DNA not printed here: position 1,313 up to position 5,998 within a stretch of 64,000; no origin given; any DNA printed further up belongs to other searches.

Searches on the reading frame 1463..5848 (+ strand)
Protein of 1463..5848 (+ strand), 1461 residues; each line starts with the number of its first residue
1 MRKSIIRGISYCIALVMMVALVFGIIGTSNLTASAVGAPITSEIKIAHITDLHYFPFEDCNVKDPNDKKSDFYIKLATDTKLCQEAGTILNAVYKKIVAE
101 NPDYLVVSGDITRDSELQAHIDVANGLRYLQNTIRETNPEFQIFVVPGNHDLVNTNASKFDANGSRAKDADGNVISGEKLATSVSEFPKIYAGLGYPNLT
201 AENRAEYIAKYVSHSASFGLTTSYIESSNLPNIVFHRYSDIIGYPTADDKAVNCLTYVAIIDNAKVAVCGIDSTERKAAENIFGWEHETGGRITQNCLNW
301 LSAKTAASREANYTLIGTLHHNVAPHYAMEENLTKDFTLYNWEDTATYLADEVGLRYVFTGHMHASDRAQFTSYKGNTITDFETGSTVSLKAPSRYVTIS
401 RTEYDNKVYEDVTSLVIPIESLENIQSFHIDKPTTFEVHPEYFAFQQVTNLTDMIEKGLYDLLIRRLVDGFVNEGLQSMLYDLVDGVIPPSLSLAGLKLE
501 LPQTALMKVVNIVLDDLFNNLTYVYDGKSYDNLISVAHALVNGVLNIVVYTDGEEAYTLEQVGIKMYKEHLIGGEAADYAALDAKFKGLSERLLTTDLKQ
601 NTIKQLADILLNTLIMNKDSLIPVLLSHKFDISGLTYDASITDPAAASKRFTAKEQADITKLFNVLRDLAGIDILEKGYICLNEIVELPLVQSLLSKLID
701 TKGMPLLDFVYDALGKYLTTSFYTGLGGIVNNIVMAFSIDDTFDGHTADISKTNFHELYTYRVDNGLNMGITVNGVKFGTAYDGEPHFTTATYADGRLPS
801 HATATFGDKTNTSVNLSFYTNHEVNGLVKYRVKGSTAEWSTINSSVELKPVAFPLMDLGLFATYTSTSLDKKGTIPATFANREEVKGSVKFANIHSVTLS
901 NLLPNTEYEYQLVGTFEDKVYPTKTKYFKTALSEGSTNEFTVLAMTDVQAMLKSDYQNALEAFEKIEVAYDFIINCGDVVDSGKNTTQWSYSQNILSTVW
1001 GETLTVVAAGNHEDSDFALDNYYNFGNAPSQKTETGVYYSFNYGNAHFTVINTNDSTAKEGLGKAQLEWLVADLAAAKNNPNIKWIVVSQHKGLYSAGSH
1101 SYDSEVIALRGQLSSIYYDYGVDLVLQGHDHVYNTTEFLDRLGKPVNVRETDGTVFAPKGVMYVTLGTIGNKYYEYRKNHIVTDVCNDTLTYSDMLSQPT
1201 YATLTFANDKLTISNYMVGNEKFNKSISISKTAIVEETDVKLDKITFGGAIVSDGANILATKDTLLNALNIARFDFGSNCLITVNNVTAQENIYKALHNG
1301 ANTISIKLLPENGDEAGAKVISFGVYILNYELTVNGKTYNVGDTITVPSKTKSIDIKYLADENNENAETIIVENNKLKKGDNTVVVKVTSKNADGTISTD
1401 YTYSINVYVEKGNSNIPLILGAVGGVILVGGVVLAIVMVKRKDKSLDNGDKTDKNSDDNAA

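Call 46: search_protein_families(library=ncbifam, proteins=[window:1463-5848:+], max_evalue=1e-10)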
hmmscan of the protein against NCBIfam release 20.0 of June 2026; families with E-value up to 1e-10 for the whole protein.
window:1463-5848:+ (1461 aa): 1 family
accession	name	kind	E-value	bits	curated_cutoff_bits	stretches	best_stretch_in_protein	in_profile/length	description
NF053862.1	DS9_1_antiphage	equivalog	1.6e-13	50.4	420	0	45-159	195-296/486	anti-phage phosphoesterase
